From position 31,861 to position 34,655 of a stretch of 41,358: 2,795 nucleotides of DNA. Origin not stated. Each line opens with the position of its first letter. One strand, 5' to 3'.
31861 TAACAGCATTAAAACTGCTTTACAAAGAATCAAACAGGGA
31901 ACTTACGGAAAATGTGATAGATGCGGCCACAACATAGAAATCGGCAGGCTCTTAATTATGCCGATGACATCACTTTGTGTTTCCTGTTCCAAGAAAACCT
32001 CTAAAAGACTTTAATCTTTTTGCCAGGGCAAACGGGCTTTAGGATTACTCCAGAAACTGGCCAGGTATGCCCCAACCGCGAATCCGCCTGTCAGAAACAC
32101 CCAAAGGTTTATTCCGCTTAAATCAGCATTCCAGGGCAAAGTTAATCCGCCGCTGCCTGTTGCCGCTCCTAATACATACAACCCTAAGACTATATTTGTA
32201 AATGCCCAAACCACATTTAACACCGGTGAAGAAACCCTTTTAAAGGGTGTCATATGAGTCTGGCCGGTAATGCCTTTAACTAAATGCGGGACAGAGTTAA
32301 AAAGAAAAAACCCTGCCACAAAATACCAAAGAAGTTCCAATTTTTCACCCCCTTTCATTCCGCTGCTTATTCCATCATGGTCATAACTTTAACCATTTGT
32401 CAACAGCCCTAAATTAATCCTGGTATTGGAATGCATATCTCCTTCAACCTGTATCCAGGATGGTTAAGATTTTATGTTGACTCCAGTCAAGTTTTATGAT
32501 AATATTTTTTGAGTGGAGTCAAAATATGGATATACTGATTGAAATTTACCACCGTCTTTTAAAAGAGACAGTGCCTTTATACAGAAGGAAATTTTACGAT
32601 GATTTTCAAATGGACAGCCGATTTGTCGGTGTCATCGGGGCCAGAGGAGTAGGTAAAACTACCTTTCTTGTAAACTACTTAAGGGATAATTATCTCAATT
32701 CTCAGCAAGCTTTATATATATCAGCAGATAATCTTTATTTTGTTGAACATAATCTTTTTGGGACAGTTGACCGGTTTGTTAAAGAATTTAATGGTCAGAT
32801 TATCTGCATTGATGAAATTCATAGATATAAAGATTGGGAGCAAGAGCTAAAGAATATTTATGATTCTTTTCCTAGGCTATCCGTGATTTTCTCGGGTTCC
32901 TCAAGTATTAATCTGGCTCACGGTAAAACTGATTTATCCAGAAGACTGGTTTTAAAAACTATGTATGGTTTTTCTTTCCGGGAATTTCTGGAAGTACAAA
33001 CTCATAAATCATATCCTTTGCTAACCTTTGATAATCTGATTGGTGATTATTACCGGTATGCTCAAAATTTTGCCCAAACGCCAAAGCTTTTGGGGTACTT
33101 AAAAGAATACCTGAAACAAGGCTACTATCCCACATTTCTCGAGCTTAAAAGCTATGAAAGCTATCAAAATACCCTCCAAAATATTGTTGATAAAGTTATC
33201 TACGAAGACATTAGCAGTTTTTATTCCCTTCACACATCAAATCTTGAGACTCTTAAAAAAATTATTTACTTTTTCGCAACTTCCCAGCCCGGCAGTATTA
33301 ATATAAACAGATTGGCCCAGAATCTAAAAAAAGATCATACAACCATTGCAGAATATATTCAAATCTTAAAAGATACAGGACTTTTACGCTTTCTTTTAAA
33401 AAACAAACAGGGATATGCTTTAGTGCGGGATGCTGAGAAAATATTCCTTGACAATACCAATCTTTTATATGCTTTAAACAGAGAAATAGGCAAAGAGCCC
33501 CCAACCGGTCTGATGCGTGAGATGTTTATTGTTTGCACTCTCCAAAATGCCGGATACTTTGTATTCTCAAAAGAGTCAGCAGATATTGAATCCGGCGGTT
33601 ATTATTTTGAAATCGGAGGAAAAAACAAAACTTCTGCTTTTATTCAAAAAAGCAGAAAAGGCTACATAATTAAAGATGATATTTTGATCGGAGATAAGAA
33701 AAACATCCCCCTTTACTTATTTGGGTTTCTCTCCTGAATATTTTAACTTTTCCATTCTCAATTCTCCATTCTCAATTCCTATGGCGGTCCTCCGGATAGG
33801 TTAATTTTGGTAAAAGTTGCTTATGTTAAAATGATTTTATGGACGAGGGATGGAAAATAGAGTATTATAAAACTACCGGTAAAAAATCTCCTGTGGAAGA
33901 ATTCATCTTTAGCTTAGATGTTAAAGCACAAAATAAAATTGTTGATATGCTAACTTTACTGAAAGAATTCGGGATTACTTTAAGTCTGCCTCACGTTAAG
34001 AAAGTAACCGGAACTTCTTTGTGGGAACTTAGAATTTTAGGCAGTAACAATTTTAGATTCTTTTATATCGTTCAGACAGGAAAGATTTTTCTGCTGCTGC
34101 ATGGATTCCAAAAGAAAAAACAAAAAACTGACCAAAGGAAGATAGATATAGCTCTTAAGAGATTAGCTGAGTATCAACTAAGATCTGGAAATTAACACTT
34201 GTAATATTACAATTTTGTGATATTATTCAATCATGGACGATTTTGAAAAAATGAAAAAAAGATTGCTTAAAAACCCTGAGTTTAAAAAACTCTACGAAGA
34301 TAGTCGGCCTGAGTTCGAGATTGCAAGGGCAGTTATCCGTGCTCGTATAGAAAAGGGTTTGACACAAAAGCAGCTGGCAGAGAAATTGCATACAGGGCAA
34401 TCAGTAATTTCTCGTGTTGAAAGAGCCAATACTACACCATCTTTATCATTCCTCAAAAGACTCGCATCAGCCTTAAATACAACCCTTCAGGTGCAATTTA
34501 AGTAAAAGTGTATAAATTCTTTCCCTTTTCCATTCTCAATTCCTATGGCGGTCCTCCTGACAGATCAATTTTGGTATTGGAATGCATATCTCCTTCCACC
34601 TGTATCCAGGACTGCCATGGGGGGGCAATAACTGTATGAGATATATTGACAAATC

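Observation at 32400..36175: Three defence/TA modules, each bounded by a direct repeat that is an orphan copy of a surface-protein gene 3' end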

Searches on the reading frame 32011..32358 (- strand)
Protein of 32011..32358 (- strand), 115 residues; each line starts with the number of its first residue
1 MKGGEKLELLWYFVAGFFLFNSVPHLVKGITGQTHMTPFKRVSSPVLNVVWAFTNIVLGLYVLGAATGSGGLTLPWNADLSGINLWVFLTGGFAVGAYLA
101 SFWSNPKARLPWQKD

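Call 6: search_protein_families(library=pfam, proteins=[window:32011-32358:-], max_evalue=0.01)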
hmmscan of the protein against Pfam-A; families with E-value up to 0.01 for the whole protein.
window:32011-32358:- (115 aa): 0 families

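Call 37: search_protein_families(library=padloc, proteins=[window:32011-32358:-], max_evalue=0.001)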
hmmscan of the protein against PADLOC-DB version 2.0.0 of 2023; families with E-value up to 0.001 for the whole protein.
window:32011-32358:- (115 aa): 0 families

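Call 38: search_protein_families(library=ncbifam, proteins=[window:32011-32358:-], max_evalue=0.001)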
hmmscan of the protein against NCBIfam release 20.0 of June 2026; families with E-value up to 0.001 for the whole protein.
window:32011-32358:- (115 aa): 0 families

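Call 77: list_cluster_members(proteins=[window:32011-32358:-, window:31649-32014:+, window:32496-33737:+, window:33839-34195:+, window:34233-34505:+, window:34719-35417:+, window:35405-36079:+, window:36099-38645:-, window:38642-39247:-, window:39306-40517:-])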
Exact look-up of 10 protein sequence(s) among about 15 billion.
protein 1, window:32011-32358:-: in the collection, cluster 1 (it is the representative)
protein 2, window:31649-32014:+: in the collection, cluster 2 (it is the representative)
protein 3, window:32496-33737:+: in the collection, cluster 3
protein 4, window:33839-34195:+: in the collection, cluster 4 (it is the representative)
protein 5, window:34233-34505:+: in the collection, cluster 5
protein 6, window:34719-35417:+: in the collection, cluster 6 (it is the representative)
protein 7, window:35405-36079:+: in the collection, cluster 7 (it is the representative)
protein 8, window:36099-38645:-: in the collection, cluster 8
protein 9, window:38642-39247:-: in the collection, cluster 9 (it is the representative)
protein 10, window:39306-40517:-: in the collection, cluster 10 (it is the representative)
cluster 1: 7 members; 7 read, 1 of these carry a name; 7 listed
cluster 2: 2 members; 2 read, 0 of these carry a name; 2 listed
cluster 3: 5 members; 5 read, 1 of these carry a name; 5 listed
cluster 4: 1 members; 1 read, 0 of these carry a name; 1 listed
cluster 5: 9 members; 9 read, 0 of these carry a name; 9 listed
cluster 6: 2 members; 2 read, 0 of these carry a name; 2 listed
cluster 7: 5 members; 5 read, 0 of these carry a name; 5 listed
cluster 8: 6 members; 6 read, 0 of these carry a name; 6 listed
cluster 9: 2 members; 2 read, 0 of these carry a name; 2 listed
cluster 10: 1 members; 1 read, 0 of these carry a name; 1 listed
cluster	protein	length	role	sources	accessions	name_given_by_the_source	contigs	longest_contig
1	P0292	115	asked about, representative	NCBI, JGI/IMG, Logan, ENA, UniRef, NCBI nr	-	-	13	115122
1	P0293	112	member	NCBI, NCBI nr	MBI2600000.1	hypothetical protein HYW43_03730, partial [Candidatus Daviesbacteria bacterium] | hypothetical protein [Candidatus Daviesbacteria bacterium]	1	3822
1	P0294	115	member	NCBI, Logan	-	-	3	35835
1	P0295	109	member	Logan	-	-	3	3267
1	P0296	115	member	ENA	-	-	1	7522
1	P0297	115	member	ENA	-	-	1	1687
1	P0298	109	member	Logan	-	-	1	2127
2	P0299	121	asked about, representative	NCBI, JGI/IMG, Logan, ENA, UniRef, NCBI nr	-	-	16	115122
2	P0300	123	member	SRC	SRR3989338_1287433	-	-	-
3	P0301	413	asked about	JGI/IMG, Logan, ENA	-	-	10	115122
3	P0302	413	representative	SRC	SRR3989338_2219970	-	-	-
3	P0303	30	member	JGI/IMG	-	hypothetical protein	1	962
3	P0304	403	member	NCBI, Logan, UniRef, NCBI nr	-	-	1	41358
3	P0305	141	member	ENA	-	-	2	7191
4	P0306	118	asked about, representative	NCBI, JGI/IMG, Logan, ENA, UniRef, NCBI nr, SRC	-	-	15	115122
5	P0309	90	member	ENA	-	-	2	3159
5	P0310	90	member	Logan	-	-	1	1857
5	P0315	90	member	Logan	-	-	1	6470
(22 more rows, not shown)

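Call 79: find_encoding_contigs(protein=P0315, flank=10000, max_places=4)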
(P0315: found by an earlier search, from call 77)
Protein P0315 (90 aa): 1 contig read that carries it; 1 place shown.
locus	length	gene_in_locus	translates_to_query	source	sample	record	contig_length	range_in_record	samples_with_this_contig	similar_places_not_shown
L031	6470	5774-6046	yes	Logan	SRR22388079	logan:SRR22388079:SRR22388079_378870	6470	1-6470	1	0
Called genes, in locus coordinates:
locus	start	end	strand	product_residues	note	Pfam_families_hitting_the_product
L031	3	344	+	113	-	?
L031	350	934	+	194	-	PF08534:Redoxin, PF00578:AhpC-TSA, PF00085:Thioredoxin, PF13098:Thioredoxin_2, PF13905:Thioredoxin_8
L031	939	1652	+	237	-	PF02683:DsbD_TM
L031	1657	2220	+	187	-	PF08534:Redoxin, PF00578:AhpC-TSA, PF00085:Thioredoxin (weak), PF13098:Thioredoxin_2 (weak)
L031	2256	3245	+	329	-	PF11376:DUF3179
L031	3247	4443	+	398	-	PF03200:Glyco_hydro_63 (weak), PF17389:Bac_rhamnosid6H (faint), PF22422:MGH1-like_GH, PF01204:Trehalase, PF03200:Glyco_hydro_63 (weak)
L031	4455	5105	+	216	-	PF00027:cNMP_binding, PF13545:HTH_Crp_2, PF13412:HTH_24 (weak)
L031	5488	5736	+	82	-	PF05973:Gp49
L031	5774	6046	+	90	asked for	PF13744:HTH_37 (weak), PF13560:HTH_31, PF01381:HTH_3, PF12844:HTH_19 (weak)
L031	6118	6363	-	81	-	-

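Call 82: find_encoding_contigs(protein=P0309, flank=10000, max_places=4)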
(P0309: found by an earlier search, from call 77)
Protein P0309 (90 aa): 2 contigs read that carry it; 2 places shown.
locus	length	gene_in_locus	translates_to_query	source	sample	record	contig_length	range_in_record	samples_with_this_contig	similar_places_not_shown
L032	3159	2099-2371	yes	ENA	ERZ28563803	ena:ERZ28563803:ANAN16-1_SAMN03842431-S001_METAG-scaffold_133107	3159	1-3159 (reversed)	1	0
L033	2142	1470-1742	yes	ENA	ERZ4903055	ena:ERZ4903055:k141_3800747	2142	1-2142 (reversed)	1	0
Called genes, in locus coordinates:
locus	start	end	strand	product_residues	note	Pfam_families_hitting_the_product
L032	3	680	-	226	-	?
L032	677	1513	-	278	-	PF02498:Bro-N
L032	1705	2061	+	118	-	PF05973:Gp49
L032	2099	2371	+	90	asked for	PF13744:HTH_37 (weak), PF13560:HTH_31, PF01381:HTH_3, PF12844:HTH_19 (weak)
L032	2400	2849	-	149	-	PF07731:Cu-oxidase_2 (faint), PF13473:Cupredoxin_1, PF07732:Cu-oxidase_3 (faint), PF00127:Copper-bind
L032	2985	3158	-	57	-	?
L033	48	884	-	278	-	PF02498:Bro-N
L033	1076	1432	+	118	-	PF05973:Gp49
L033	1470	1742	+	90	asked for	PF13744:HTH_37 (weak), PF13560:HTH_31, PF01381:HTH_3, PF12844:HTH_19 (weak)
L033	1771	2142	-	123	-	?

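Call 83: find_encoding_contigs(protein=P0295, flank=10000, max_places=4)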
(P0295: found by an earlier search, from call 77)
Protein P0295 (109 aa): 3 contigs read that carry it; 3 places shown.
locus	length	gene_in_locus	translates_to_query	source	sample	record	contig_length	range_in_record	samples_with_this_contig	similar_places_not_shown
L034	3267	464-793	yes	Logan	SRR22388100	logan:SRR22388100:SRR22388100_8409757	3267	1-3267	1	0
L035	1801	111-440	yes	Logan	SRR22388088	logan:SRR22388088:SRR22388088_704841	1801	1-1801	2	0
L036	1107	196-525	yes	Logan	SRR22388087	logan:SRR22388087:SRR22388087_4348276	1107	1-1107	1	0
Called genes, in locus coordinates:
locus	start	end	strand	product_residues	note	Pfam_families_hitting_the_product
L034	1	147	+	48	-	?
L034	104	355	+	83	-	-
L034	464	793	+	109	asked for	-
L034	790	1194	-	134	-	PF01258:zf-dskA_traR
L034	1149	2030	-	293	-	PF01790:LGT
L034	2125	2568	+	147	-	-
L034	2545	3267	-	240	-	?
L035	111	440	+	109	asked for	-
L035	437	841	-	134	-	PF01258:zf-dskA_traR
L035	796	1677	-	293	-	PF01790:LGT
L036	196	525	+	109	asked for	-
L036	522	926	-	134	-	PF01258:zf-dskA_traR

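Call 86: find_encoding_contigs(protein=P0310, flank=10000, max_places=4)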
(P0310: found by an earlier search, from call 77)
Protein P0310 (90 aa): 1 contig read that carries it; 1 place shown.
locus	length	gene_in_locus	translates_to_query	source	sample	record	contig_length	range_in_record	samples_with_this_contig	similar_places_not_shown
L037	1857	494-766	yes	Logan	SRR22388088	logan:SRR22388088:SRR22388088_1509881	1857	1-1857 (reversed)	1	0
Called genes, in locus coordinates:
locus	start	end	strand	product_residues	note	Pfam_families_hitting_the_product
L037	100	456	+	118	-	PF05973:Gp49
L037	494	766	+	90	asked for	PF13744:HTH_37 (weak), PF13560:HTH_31, PF01381:HTH_3, PF12844:HTH_19 (weak)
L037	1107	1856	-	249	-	?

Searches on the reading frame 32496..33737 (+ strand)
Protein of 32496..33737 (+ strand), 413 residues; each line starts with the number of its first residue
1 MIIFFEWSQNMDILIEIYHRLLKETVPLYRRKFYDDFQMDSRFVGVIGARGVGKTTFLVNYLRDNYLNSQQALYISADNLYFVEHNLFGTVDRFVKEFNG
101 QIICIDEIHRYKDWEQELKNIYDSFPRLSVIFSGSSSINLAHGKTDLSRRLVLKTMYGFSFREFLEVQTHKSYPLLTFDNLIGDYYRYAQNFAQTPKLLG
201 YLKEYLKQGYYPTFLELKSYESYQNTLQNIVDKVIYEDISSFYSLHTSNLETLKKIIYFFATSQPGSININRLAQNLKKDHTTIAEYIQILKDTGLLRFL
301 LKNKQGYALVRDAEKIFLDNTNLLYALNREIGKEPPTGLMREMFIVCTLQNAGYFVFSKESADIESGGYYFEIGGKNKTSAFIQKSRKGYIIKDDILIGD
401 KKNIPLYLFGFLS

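Call 6: search_protein_families(library=pfam, proteins=[window:32496-33737:+], max_evalue=0.01)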
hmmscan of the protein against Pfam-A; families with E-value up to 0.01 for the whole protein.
window:32496-33737:+ (413 aa): 4 families
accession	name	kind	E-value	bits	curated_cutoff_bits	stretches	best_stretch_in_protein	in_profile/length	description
PF13173.12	AAA_14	-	9.4e-29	100.5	27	1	42-165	3-129/129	AAA domain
PF13635.12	DUF4143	-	4.2e-05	23.8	28.1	1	247-352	10-121/160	Domain of unknown function (DUF4143)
PF13401.12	AAA_22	-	6.1e-05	23.8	27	0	41-95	5-51/130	AAA domain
PF08279.18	HTH_11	-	0.00045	20.5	25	1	253-307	2-54/55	HTH domain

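Call 37: search_protein_families(library=padloc, proteins=[window:32526-33737:+], max_evalue=0.001)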
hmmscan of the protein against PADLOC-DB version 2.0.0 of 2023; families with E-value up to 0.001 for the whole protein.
window:32526-33737:+ (403 aa): 9 families
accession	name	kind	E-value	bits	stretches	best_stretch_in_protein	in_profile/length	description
PDLC04787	PDC-S01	-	9.6e-33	111.6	1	28-348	23-332/412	-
PDLC04789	PDC-S01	-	3e-30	103.5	1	31-284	17-240/375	-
PDLC04790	PDC-S01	-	3.8e-21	73.3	1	22-290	18-270/422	-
PDLC04791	PDC-S01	-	1.5e-15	54.8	2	31-156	18-152/395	-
PDLC04788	PDC-S01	-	3.6e-11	40.7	1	38-293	26-282/448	-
PDLC04786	PDC-S01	-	4.6e-10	36.8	1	37-231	26-229/439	-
PDLC04140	mad8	-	7.3e-06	23.7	1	21-198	18-113/314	mads_8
PDLC01268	CasR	-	7.3e-05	20.8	1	239-295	121-172/179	"CAS-I,CAS-II,CAS-III,CAS-IV,CAS-V,CAS-VI; associated_signaling"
PDLC01434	CasR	-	0.00056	17.8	1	244-289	131-173/191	"CAS-I,CAS-II,CAS-III,CAS-IV,CAS-V,CAS-VI; associated_signaling"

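Call 38: search_protein_families(library=ncbifam, proteins=[window:32526-33737:+], max_evalue=0.001)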
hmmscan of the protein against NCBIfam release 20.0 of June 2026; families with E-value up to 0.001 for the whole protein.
window:32526-33737:+ (403 aa): 2 families
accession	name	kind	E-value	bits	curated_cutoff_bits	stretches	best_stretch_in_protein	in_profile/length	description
TIGR03420.1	DnaA_homol_Hda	equivalog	7.5e-05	22.4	194.8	1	30-142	37-149/226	DnaA regulatory inactivator Hda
TIGR03880.1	KaiC_arch_3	hypoth_equivalog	0.00014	21.5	249.45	1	32-69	17-54/224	KaiC domain-containing protein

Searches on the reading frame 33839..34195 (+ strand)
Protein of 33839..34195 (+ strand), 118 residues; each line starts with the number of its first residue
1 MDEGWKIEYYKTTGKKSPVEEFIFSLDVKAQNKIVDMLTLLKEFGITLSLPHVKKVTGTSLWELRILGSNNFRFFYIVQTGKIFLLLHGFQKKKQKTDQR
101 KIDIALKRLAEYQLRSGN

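Call 6: search_protein_families(library=pfam, proteins=[window:33839-34195:+], max_evalue=0.01)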
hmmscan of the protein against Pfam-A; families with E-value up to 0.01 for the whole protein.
window:33839-34195:+ (118 aa): 1 family
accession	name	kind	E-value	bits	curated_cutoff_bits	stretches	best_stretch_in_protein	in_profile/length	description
PF05973.20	Gp49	-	9.2e-22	77.3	23.9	1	21-109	1-89/90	Phage derived protein Gp49-like (DUF891)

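Call 37: search_protein_families(library=padloc, proteins=[window:33839-34195:+], max_evalue=0.001)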
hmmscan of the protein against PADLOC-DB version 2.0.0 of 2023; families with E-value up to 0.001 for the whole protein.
window:33839-34195:+ (118 aa): 1 family
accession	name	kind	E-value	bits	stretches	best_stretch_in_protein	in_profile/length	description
PDLC03886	NsnC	-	3.9e-06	24.5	1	46-107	221-286/293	-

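Call 38: search_protein_families(library=ncbifam, proteins=[window:33839-34195:+], max_evalue=0.001)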
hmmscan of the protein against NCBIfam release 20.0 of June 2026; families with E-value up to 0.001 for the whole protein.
window:33839-34195:+ (118 aa): 1 family
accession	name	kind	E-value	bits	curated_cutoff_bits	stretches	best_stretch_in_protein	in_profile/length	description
TIGR02683.1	upstrm_HI1419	hypoth_equivalog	1.5e-06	28.5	62.85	1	27-101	18-87/95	type II toxin-antitoxin system RelE/ParE family toxin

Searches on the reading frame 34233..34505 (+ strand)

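Call 6: search_protein_families(library=pfam, proteins=[window:34233-34505:+], max_evalue=0.01)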
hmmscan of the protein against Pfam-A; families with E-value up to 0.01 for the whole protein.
window:34233-34505:+ (90 aa): 7 families
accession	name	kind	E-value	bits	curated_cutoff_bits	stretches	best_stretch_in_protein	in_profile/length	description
PF01381.28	HTH_3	-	2.2e-15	56.9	23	1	36-86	3-53/55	Helix-turn-helix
PF13560.12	HTH_31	-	8e-11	42.5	27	1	36-84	8-57/64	Helix-turn-helix domain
PF12844.13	HTH_19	-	3.7e-06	27.2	30.2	1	36-83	6-53/64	Helix-turn-helix domain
PF13744.12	HTH_37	-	4.5e-05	23.6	27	1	29-87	18-77/80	Helix-turn-helix domain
PF04545.22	Sigma70_r4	-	0.00025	20.9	24.1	1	31-64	9-42/50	Sigma-70, region 4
PF13443.12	HTH_26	-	0.0003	21.4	22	1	39-85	7-54/63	Cro/C1-type HTH DNA-binding domain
PF01371.25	Trp_repressor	-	0.0038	17.7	27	1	34-65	41-72/88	Trp repressor protein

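Call 37: search_protein_families(library=padloc, proteins=[window:34233-34505:+], max_evalue=0.001)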
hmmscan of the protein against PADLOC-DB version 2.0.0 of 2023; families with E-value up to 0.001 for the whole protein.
window:34233-34505:+ (90 aa): 17 families
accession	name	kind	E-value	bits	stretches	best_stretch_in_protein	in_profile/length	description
PDLC02926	HTH_VI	-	8.8e-12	43.1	1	30-86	2-58/92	-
PDLC04142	capH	-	2.2e-07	29.9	1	33-86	10-63/103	capH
PDLC03954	RmrA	-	7.2e-07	26.5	1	36-84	17-65/380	-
PDLC03947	RmrA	-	1.7e-06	25.1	1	34-86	16-68/383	-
PDLC03948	RmrA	-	1.9e-06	25.1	1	26-83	6-62/397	-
PDLC03949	RmrA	-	2.2e-06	24.8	1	36-84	9-57/363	-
PDLC03951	RmrA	-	2.5e-06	24.7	1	34-85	13-64/400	-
PDLC04760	PDC-M64C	-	1.2e-05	23.6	1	26-85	23-82/93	-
PDLC03955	RmrA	-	2.5e-05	21.7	1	33-83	24-74/371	-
PDLC03946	RmrA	-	2.7e-05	21.1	1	34-84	7-57/357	-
PDLC03952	RmrA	-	3.8e-05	20.7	1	27-84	20-77/395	-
PDLC03944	RmrA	-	4.2e-05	20.8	1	35-82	12-59/384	-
PDLC03956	RmrA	-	6.6e-05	20.1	1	31-83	10-63/399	-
PDLC03953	RmrA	-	0.00024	18.4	1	38-84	14-60/373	-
PDLC03671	Control_protein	-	0.00026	19.2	1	35-85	20-70/84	control protein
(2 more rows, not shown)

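Call 38: search_protein_families(library=ncbifam, proteins=[window:34233-34505:+], max_evalue=0.001)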
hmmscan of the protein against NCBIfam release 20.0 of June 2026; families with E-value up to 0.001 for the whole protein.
window:34233-34505:+ (90 aa): 11 families
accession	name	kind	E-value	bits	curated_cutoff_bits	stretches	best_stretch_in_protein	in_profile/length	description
TIGR03070.1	couple_hipB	subfamily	5.6e-11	42.2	71.65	1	29-85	2-58/58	type II toxin-antitoxin system Y4mF family antitoxin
TIGR00270.2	TIGR00270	equivalog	9.4e-10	38.5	110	1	31-87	77-133/159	multiprotein bridging factor aMBF1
NF041951.1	phage_RstR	subfamily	1.7e-09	37.9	80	1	30-85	3-58/108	RstR family transcriptional repressor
NF046032.1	TransRegSlrRBacil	equivalog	1.2e-06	28.7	250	1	34-89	5-62/149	HTH-type transcriptional regulator SlrR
NF010465.0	PRK13890.1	equivalog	5.8e-06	26.4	96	1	33-87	9-63/121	conjugal transfer protein TrbA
NF047948.1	male_kill_WMK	equivalog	1.5e-05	24.6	300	1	28-82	4-58/300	WO male-killing family protein Wmk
TIGR03830.1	CxxCG_CxxCG_HTH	subfamily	2.8e-05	23.9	61.8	1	30-75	66-111/127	type II TA system antitoxin MqsA family protein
NF006015.0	PRK08154.1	subfamily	6.9e-05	22.1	204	1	29-86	30-87/314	anaerobic benzoate catabolism transcriptional regulator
NF007408.0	PRK09943.1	equivalog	0.00026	20.6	211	1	32-86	10-64/185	HTH-type transcriptional regulator PuuR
NF003057.0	PRK03975.1-5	subfamily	0.00044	20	168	1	32-66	11-44/134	putative transcriptional regulator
NF007257.0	PRK09706.1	subfamily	0.00056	19.7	101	1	34-83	10-59/135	transcriptional repressor DicA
